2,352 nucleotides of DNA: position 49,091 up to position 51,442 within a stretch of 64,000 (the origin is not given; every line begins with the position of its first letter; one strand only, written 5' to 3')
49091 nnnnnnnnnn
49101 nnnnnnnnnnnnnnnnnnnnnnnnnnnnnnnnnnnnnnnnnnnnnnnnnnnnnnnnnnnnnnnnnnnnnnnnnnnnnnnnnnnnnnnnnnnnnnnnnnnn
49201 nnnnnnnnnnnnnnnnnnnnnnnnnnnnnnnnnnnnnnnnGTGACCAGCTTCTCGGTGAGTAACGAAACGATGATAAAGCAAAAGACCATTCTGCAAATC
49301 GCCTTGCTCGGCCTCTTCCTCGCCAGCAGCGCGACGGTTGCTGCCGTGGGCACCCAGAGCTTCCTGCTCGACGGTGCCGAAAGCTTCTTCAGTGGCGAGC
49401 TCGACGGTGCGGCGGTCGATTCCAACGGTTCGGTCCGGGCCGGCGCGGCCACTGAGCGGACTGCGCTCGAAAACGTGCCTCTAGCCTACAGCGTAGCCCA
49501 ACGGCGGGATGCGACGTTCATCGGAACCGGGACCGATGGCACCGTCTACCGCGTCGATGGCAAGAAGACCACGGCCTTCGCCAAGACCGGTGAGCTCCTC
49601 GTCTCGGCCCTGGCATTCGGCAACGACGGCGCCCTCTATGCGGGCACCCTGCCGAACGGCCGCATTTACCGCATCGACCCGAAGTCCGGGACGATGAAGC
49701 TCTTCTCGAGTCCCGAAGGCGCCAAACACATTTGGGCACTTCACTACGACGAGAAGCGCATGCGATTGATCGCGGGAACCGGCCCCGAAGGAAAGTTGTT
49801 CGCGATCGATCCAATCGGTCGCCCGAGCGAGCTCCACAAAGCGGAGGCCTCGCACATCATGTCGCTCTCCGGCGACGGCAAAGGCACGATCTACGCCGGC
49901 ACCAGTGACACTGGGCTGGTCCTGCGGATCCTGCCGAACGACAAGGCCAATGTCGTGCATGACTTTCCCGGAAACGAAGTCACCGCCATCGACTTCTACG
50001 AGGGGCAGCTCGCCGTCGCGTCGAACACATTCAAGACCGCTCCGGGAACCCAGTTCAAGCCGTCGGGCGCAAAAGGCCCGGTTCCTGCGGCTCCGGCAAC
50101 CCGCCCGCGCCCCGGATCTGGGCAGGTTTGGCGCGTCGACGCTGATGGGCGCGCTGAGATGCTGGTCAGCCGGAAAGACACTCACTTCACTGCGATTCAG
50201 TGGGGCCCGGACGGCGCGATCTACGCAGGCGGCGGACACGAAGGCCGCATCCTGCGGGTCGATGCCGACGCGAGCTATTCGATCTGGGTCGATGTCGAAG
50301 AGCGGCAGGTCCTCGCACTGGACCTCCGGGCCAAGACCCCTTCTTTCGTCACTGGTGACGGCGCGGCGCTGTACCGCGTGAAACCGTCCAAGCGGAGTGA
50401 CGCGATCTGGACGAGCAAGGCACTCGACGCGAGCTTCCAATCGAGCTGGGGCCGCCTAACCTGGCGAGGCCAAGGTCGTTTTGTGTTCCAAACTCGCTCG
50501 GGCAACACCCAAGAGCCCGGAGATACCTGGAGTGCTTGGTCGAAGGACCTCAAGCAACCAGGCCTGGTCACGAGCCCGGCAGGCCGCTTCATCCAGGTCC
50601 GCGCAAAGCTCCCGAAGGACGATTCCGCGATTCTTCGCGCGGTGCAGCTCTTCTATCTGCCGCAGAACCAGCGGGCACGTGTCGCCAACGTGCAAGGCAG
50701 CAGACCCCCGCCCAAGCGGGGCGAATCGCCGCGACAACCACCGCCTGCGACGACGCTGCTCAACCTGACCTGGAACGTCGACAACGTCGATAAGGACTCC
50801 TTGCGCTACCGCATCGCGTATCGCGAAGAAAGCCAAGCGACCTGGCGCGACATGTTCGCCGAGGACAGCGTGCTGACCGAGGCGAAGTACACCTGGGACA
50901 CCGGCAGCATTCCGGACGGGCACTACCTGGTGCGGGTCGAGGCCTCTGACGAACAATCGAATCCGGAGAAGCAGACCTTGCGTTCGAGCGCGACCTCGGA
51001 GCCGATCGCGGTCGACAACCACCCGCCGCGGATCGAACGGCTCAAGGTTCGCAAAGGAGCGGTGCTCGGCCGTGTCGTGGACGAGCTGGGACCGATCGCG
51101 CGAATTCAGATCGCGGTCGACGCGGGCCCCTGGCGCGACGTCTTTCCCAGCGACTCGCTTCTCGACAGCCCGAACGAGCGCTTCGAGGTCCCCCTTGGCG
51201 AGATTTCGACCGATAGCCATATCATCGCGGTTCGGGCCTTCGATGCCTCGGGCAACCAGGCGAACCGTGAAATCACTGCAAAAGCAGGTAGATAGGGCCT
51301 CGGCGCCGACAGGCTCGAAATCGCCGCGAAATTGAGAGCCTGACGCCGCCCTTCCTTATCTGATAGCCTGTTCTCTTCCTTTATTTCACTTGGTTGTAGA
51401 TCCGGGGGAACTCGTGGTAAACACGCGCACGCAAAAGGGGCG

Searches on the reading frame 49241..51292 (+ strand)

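Call 11: search_protein_families(library=pfam, proteins=[window:49241-51292:+], max_evalue=0.001)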
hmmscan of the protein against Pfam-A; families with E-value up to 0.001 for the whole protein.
window:49241-51292:+ (684 aa): 1 family
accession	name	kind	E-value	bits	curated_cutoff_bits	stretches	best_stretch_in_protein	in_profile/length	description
PF21959.2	DUF6923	-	1.3e-06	28.9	27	0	59-159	66-171/234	Repeat of unknown function (DUF6923)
